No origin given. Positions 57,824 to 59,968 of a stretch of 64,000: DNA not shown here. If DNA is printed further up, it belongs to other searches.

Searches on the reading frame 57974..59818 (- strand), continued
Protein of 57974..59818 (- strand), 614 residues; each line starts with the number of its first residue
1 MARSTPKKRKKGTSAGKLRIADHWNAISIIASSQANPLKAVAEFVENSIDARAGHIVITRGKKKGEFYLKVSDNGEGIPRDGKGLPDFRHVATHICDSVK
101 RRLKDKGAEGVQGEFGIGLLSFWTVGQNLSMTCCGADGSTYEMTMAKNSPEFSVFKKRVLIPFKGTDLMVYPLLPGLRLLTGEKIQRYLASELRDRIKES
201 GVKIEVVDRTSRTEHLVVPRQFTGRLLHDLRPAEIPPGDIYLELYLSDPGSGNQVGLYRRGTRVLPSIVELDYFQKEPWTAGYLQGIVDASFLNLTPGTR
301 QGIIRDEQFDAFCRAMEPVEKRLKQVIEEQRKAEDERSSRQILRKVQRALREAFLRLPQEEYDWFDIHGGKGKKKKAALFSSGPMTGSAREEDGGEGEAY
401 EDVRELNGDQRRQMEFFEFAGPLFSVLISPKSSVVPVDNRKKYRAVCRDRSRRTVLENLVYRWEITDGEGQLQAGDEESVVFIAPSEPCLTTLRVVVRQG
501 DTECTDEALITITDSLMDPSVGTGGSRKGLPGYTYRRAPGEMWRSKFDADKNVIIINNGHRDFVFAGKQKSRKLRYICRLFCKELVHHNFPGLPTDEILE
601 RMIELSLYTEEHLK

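Call 55: search_protein_families(library=pfam, proteins=[L085:2998-5835:+, L086:5815-8268:+, L089:4568-6964:+, L086:2624-3856:+, L062:11849-12784:+, L062:7857-9254:+, L063:2502-3242:+, L069:7925-9169:+, L089:3980-4399:+, L088:1474-1857:+], max_evalue=0.001)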
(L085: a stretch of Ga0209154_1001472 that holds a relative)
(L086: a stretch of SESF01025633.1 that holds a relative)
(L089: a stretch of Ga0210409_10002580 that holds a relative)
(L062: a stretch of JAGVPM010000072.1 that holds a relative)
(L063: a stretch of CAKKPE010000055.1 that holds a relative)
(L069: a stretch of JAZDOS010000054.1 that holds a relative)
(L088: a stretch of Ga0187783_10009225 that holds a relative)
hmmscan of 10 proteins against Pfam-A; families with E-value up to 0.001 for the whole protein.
L085:2998-5835:+ (945 aa): 6 families
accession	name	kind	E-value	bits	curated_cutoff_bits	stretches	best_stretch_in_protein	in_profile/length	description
PF00689.26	Cation_ATPase_C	-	7.1e-51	172.9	27.3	1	760-932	1-174/175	Cation transporting ATPase, C-terminus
PF00122.25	E1-E2_ATPase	-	4.9e-50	170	28.1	1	122-334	1-180/181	E1-E2 ATPase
PF13246.12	Cation_ATPase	-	7.5e-25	87.2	21.7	1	415-515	1-91/91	Cation transport ATPase (P-type)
PF00690.31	Cation_ATPase_N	-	1e-21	76.8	20.4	1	21-83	7-69/69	Cation transporter/ATPase, N-terminus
PF00702.32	Hydrolase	-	2.4e-20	74.2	26.4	1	492-689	6-190/191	haloacid dehalogenase-like hydrolase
PF12710.13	HAD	-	4.3e-05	24.5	27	1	554-687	62-189/189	haloacid dehalogenase-like hydrolase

L086:5815-8268:+ (817 aa): 7 families
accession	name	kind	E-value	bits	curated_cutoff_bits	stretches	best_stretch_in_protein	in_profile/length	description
PF00176.29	SNF2-rel_dom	-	1.5e-45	156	24.9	1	244-506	19-288/290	SNF2-related domain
PF00271.37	Helicase_C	-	1.5e-27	96.5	23.5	1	526-630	6-110/110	Helicase conserved C-terminal domain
PF04851.21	ResIII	-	7.9e-11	42.6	22.5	1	240-376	21-162/164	Type III restriction enzyme, res subunit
PF16203.11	ERCC3_RAD25_C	-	3.3e-05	23.7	27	1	531-638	57-160/248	ERCC3/RAD25/XPB C-terminal helicase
PF13173.12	AAA_14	-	0.0001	22.8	27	1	318-384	42-107/129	AAA domain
PF18766.7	SWI2_SNF2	-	0.00016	21.8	26.7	1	251-381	27-160/221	SWI2/SNF2 ATPase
PF00270.35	DEAD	-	0.00057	20.1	26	0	231-377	3-161/167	DEAD/DEAH box helicase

L089:4568-6964:+ (798 aa): 7 families
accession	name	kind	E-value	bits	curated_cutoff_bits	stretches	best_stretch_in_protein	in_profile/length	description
PF00176.29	SNF2-rel_dom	-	5.2e-47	160.8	24.9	1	220-481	20-288/290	SNF2-related domain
PF00271.37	Helicase_C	-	2.6e-26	92.4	23.5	1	498-605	4-110/110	Helicase conserved C-terminal domain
PF04851.21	ResIII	-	3.3e-11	43.8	22.5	1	218-351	24-162/164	Type III restriction enzyme, res subunit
PF00270.35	DEAD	-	4.8e-05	23.6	26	1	219-356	16-164/167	DEAD/DEAH box helicase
PF04434.22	SWIM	-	4.8e-05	23.2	19.6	1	43-78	1-35/38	SWIM zinc finger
PF13173.12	AAA_14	-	0.00012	22.5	27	1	301-356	53-104/129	AAA domain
PF13401.12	AAA_22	-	0.00016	22.4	27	0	227-351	15-124/130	AAA domain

L086:2624-3856:+ (410 aa): 4 families
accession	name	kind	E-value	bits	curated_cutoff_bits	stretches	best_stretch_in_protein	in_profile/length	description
PF13304.12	AAA_21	-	6.3e-30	105.7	27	1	50-360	2-304/304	AAA domain, putative AbiEii toxin, Type IV TA system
PF13175.12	AAA_15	-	1.2e-19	71.6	32.1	2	77-357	158-372/374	AAA ATPase domain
PF13476.12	AAA_23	-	1.1e-06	29.9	27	1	10-255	5-177/201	AAA domain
PF02463.25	SMC_N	-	2.6e-05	24.2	40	1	47-372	24-213/220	RecF/RecN/SMC N terminal domain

L062:11849-12784:+ (311 aa): 1 family
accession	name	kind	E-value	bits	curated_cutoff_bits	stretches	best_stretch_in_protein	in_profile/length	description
PF02661.23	Fic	-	1.5e-21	77.4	24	1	154-250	2-93/93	Fic/DOC family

L062:7857-9254:+ (465 aa): 13 families
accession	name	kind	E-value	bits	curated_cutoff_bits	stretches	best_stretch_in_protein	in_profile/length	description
PF07992.20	Pyr_redox_2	-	2.6e-42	145.7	26.1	2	143-450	2-291/291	Pyridine nucleotide-disulphide oxidoreductase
PF14691.11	Fer4_20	-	1.6e-40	137.9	25.8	1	19-126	1-109/113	Dihydroprymidine dehydrogenase domain II, 4Fe-4S cluster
PF00070.33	Pyr_redox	-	3.2e-13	50.4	22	2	284-356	1-76/82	Pyridine nucleotide-disulphide oxidoreductase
PF13738.12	Pyr_redox_3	-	2.9e-10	40.3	30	1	231-319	127-200/305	Pyridine nucleotide-disulphide oxidoreductase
PF13450.12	NAD_binding_8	-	2.4e-07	31.3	21.9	1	146-181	1-37/68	NAD(P)-binding Rossmann-like domain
PF01266.30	DAO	-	4.2e-06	27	27.9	0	143-177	1-35/353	FAD dependent oxidoreductase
PF13241.12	NAD_binding_7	-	5.3e-05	24.2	22.1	0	282-329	7-50/104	Putative NAD(P)-binding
PF01946.23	Thi4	-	0.0001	22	26.2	1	143-209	19-84/235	Thi4 family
PF03486.20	HI0933_like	-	0.00012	22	50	0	143-177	2-36/244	HI0933-like protein Rossmann domain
PF12831.13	FAD_oxidored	-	0.00021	21.1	27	0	144-183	2-41/416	FAD dependent oxidoreductase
PF03807.23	F420_oxidored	-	0.0003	21.8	21.6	0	284-328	1-45/94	NADP oxidoreductase coenzyme F420-dependent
PF00743.25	FMO-like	-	0.00047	19.2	22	0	276-315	177-215/532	Flavin-binding monooxygenase-like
PF01262.27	AlaDh_PNT_C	-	0.00077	19.4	23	0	284-315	30-60/214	Alanine dehydrogenase/PNT, C-terminal domain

L063:2502-3242:+ (246 aa): 4 families
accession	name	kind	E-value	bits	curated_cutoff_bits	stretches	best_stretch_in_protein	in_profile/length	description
PF02732.21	ERCC4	-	1.8e-23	83.5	24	1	28-149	1-139/140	ERCC4 domain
PF14520.12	HHH_5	-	7.1e-12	46.1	27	1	180-226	4-51/57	Helix-hairpin-helix domain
PF00633.29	HHH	-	1.2e-11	44.2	24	1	201-228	2-29/30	Helix-hairpin-helix motif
PF12826.13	HHH_2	-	5.6e-07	30.1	27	1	184-232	9-57/64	Helix-hairpin-helix motif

L069:7925-9169:+ (414 aa): 12 families
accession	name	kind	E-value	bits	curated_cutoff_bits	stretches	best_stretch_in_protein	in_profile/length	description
PF03486.20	HI0933_like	-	2e-80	270.2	50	1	6-409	2-243/244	HI0933-like protein Rossmann domain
PF22780.1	HI0933_like_1st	-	3.6e-37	128.2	27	1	193-356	1-165/165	HI0933-like protein barrel and H2TH domain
PF12831.13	FAD_oxidored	-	3.5e-12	46.8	27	1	6-161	1-141/416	FAD dependent oxidoreductase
PF07992.20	Pyr_redox_2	-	2.2e-10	40.9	26.1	2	82-167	154-238/291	Pyridine nucleotide-disulphide oxidoreductase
PF01266.30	DAO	-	1.2e-09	38.6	27.9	1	117-180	154-220/353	FAD dependent oxidoreductase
PF00070.33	Pyr_redox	-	2.5e-08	34.7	22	0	7-40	2-35/82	Pyridine nucleotide-disulphide oxidoreductase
PF00890.30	FAD_binding_2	-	3.2e-08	33.6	20.4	1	6-42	1-37/414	FAD binding domain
PF01134.28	GIDA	-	2.5e-07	30.5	22.1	0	6-36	1-31/391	Glucose inhibited division protein A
PF13738.12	Pyr_redox_3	-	2.6e-07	30.6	30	0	118-166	87-134/305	Pyridine nucleotide-disulphide oxidoreductase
PF13454.12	NAD_binding_9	-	8.2e-05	23.1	21.8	1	8-165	1-153/155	FAD-NAD(P)-binding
PF05834.18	Lycopene_cycl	-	0.00015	21.4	23.4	0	6-39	1-36/380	Lycopene cyclase protein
PF13450.12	NAD_binding_8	-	0.00026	21.6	21.9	1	9-41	1-33/68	NAD(P)-binding Rossmann-like domain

L089:3980-4399:+ (139 aa): 0 families

L088:1474-1857:+ (127 aa): 1 family
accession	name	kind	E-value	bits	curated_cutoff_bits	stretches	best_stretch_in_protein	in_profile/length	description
PF01381.28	HTH_3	-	2.3e-05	24.7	23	1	66-116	4-55/55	Helix-turn-helix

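Call 69: fold_search(model_id=the predicted structure, library=pdb)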
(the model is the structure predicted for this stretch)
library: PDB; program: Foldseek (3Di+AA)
matches with E <= 10: 1833; with E <= 0.001: 323
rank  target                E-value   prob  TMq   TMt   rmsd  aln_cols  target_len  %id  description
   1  7kcl_A                1.7e-07  1.00  0.19  0.19  11.1       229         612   13  Full-length human mitochondrial Hsp90 (TRAP1) in complex with SdhB in the presence of AMP-PNP (released 2021-10-13)
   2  5hph_B                1.8e-07  1.00  0.19  0.23  11.1       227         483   14  Structure of TRAP1 fragment (released 2016-08-10)
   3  6xg6_A                4.5e-07  1.00  0.19  0.19  12.2       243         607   15  Full-length human mitochondrial Hsp90 (TRAP1) with ADP-BeF3 (released 2020-09-30)
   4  7kcl_B                4.8e-07  1.00  0.19  0.19  11.6       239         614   15  Full-length human mitochondrial Hsp90 (TRAP1) in complex with SdhB in the presence of AMP-PNP (released 2021-10-13)
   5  5hph_A                7.1e-07  1.00  0.20  0.24  10.9       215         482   15  Structure of TRAP1 fragment (released 2016-08-10)
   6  4z1i_D                7.1e-07  1.00  0.19  0.25  11.5       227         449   14  Crystal structure of human Trap1 with AMPPNP (released 2015-04-29)
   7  4iyn_B                7.1e-07  1.00  0.19  0.19  10.2       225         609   13  Structure of mitochondrial Hsp90 (TRAP1) with ADP-ALF4- (released 2014-01-22)
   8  4z1i_A                7.5e-07  1.00  0.19  0.29  12.6       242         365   14  Crystal structure of human Trap1 with AMPPNP (released 2015-04-29)
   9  2yef                  7.5e-07  1.00  0.17  0.37  12.3       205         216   15  HSP90 inhibitors and drugs from fragment and virtual screening (released 2011-06-15)
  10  5tvw_B                8.4e-07  1.00  0.19  0.19  10.0       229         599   17  Crystal structure of mitochondrial Hsp90 (TRAP1) with ATP in absence of Mg, hemi-hydrolyzed (released 2018-03-14)
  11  4ipe_B                9.3e-07  1.00  0.19  0.19   9.9       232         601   16  Crystal structure of mitochondrial Hsp90 (TRAP1) with AMPPNP (released 2014-01-22)
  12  5tvu_A                9.9e-07  1.00  0.18  0.18  10.4       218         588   16  Crystal structure of mitochondrial Hsp90 (TRAP1) with ATP in absence of Mg (released 2018-03-14)
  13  4ivg                  1.0e-06  1.00  0.17  0.21  11.3       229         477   16  Crystal structure of mitochondrial Hsp90 (TRAP1) NTD-Middle domain dimer with AMPPNP (released 2014-01-22)
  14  6xg6_B                1.2e-06  1.00  0.19  0.19  10.2       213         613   13  Full-length human mitochondrial Hsp90 (TRAP1) with ADP-BeF3 (released 2020-09-30)
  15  7k9v_A                1.4e-06  1.00  0.18  0.42  11.5       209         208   17  Cryptococcus neoformans Hsp90 nucleotide binding domain in complex with BUCMD00452 (released 2021-01-27)
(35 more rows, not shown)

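Call 77: search_dna_similar(query=window:57974-59818:-, collection=plasmids, mode=protein, max_rows=15, max_evalue=1e-8)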
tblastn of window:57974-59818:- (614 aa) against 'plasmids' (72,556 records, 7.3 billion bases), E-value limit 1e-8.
No match.

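Call 78: search_dna_similar(query=window:57974-59818:-, collection=phages, mode=protein, max_rows=10, max_evalue=0.000001)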
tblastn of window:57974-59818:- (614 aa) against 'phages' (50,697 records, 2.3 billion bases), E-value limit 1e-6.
No match.

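Call 79: search_protein_families(library=ncbifam, proteins=[L025:8817-9998:+, L086:5815-8268:+, L063:2502-3242:+, L086:2624-3856:+], max_evalue=0.001)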
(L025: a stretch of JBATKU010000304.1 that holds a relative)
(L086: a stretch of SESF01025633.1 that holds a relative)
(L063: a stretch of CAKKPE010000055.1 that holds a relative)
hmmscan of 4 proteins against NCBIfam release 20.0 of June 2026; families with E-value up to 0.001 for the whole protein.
L025:8817-9998:+ (393 aa): 0 families

L086:5815-8268:+ (817 aa): 21 families
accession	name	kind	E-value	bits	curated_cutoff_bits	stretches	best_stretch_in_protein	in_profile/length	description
NF053675.1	pilus_reg_Snf2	equivalog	1.7e-70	238.3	1100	1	219-671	576-1014/1029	pilus expression-regulating Snf2 family helicase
NF058637.1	helic_SCO1167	equivalog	1.1e-66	225.6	1200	1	223-670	465-915/932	SCO1167/SCO6262 family helicase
NF038318.1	DISARM_DrmD_b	equivalog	9.5e-45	153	950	2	574-695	477-596/868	DISARM system SNF2-like helicase DrmD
NF041790.1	anti-phage_ZorD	equivalog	3.2e-41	141.2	1500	2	333-637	720-1032/1035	type I Zorya anti-phage system protein ZorD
NF038317.1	DISARM_DrmD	equivalog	3.3e-41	141.6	610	2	452-718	426-691/1021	DISARM system SNF2-like helicase DrmD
NF041062.1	DpdE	equivalog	2.5e-36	125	500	2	510-645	520-658/1048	protein DpdE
NF042964.1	phospholipD_antiphage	equivalog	2e-35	122.4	1100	2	561-650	722-811/895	phospholipase D-like domain-containing anti-phage protein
NF003426.0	PRK04914.1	equivalog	1.2e-24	86.6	576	2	582-719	544-679/959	RNA polymerase-associated protein RapA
NF053631.1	RNA_helic_CshA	equivalog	4.6e-13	48.8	646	1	506-698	209-395/434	degradosome RNA helicase CshA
NF053636.1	DDHlcsCsdAPsy1082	equivalog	3.3e-11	42.4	890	1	532-667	241-373/512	DEAD/DEAH box helicase CsdA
NF008394.0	PRK11192.1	equivalog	1.1e-10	40.9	507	1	531-635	243-348/441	ATP-dependent RNA helicase SrmB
NF008744.0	PRK11776.1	equivalog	1.3e-10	40.5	524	1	509-635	217-342/460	ATP-dependent RNA helicase DbpA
NF002340.1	PRK01297.1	equivalog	1.2e-09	37.4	564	1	509-645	224-357/372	ATP-dependent RNA helicase RhlB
NF003419.0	PRK04837.1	equivalog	6e-09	35.1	588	1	527-634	249-355/424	ATP-dependent RNA helicase RhlB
NF053711.1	RNA_heli_RhlE1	exception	1.6e-08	33.7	750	1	509-648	219-355/434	RNA helicase RhlE1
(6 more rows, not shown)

L063:2502-3242:+ (246 aa): 9 families
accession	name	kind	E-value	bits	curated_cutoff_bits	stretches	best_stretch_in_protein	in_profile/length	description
NF010337.0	PRK13766.1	equivalog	2.1e-47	161.7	610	1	21-232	568-777/781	Hef nuclease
NF040956.1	Arch_Xpf_endonucase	equivalog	1.5e-23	83.5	300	1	24-231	2-210/222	3'-flap repair endonuclease Xpf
NF011262.0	PRK14668.1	equivalog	3.6e-09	35.5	544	1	178-227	525-574/577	excinuclease ABC subunit C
TIGR00596.1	rad1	subfamily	8.3e-09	34.4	806.65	1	21-103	583-664/813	DNA repair protein, RAD1 family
NF001824.0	PRK00558.1-5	equivalog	2.6e-08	32.7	451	1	168-230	582-644/652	excinuclease ABC subunit UvrC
NF011260.0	PRK14666.1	equivalog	4.3e-05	22.4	649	1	179-228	638-687/698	excinuclease ABC subunit C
TIGR01259.1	comE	subfamily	0.00012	22.1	152.35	1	180-227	70-115/120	comEA protein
TIGR00084.2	ruvA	equivalog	0.00028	20.6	85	1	179-231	76-131/202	Holliday junction branch migration protein RuvA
NF010009.0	PRK13482.1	equivalog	0.00033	19.9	201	1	178-230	292-344/357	DNA integrity scanning diadenylate cyclase DisA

L086:2624-3856:+ (410 aa): 2 families
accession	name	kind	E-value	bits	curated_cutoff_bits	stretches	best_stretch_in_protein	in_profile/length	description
NF041760.1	PtuA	equivalog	4.8e-11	42.3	500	1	311-374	375-436/524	retron Ec78 anti-phage system effector ATPase PtuA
NF047739.1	antiphage_MADS3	equivalog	3.3e-09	36.4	420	1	283-374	308-394/427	methylation-associated defense system AAA family ATPase MAD3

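Call 80: find_homologous_proteins(query=P0277, max_evalue=1e-20)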
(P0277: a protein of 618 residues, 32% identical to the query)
Query P0277 (618 aa): 806 proteins with E <= 1e-20 among 8000 candidates; the best 120 are listed.
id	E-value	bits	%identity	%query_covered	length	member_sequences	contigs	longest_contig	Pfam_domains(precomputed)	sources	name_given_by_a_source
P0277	0.0e+0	1351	100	100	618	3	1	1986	PF02518.32,PF13589.13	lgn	-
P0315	0.0e+0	1026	78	98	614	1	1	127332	PF13589.13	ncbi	-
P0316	0.0e+0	1020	76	98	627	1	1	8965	PF13589.13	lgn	-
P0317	0.0e+0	1018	76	95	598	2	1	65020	PF02518.32,PF13589.13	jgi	jgi:hypothetical protein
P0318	0.0e+0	1010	76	96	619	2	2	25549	PF13589.13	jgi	jgi:hypothetical protein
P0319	3.0e-286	969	73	96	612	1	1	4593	PF13589.13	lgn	-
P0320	2.6e-273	926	69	97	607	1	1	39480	PF13589.13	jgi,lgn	jgi:hypothetical protein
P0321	2.3e-271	920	69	97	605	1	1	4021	PF13589.13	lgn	-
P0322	1.4e-265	901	68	98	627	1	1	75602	PF13589.13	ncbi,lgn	-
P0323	1.0e-263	894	68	96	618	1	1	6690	PF13589.13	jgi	jgi:hypothetical protein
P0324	3.1e-263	893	67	98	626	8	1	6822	PF13589.13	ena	-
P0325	9.8e-262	888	68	96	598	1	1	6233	PF13589.13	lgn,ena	-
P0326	2.2e-259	880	67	97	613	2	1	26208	PF13589.13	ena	-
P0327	2.6e-258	877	68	96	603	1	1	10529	PF13589.13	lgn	-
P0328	1.8e-254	864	66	98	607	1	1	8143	PF13589.13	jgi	jgi:hypothetical protein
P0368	9.0e-144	498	46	95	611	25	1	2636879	PF13589.13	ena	-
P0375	3.7e-143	496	46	95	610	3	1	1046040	PF13589.13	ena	-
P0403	5.0e-140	486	45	95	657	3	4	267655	PF13589.13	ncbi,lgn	-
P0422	9.0e-138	478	45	95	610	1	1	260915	PF13589.13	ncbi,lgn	-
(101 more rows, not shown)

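Call 82: find_encoding_contigs(protein=P0315, flank=6000, max_places=2)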
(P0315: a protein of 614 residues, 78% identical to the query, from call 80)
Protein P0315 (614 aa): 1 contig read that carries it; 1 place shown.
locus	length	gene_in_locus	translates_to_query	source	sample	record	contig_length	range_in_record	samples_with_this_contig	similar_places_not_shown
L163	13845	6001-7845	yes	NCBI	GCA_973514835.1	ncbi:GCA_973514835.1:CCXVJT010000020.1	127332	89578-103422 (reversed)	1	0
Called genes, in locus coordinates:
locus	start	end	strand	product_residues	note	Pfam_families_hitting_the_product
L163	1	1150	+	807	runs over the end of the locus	PF13442:Cytochrome_CBB3 (faint), PF07626:PSD3, PF16841:CBM60, PF07637:PSD5, PF07631:PSD4, PF07627:PSCyt3, PF07624:PSD2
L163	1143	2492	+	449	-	PF07586:HXXSHH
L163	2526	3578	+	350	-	PF02771:Acyl-CoA_dh_N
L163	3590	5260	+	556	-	PF02463:SMC_N (faint), PF13476:AAA_23 (faint), PF00005:ABC_tran, PF13304:AAA_21 (faint), PF12848:ABC_tran_Xtn, PF00005:ABC_tran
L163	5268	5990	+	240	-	PF00300:His_Phos_1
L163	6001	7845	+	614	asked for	PF13589:HATPase_c_3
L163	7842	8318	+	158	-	PF12694:cpYpsA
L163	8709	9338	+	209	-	PF01936:NYN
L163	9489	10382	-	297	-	PF27149:YdjY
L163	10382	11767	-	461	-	PF13360:PQQ_2, PF13570:Beta-prop_ACSF4, PF13360:PQQ_2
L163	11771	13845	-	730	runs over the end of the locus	PF01839:FG-GAP (faint), PF13517:FG-GAP_3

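Call 83: find_encoding_contigs(protein=P0368, flank=6000, max_places=2)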
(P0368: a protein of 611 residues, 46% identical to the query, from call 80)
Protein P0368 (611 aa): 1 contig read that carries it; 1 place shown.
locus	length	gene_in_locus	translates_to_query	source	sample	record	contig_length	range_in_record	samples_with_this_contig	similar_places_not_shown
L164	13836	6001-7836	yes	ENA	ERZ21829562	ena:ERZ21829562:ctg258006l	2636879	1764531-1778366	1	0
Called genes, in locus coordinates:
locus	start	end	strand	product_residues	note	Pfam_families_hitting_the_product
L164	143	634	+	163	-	PF12680:SnoaL_2 (weak), PF13474:SnoaL_3, PF14534:DUF4440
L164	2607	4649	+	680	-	PF01011:PQQ, PF13360:PQQ_2 (faint)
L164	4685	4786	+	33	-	-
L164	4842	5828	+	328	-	PF01156:IU_nuc_hydro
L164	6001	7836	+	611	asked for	PF13589:HATPase_c_3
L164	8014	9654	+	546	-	PF00578:AhpC-TSA, PF08534:Redoxin, PF13905:Thioredoxin_8 (faint)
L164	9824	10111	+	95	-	PF24696:UGSC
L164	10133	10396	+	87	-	PF24696:UGSC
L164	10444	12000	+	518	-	PF00474:SSF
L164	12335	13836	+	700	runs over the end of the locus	PF00378:ECH_1, PF16113:ECH_2, PF02737:3HCDH_N, PF03446:NAD_binding_2 (weak), PF00725:3HCDH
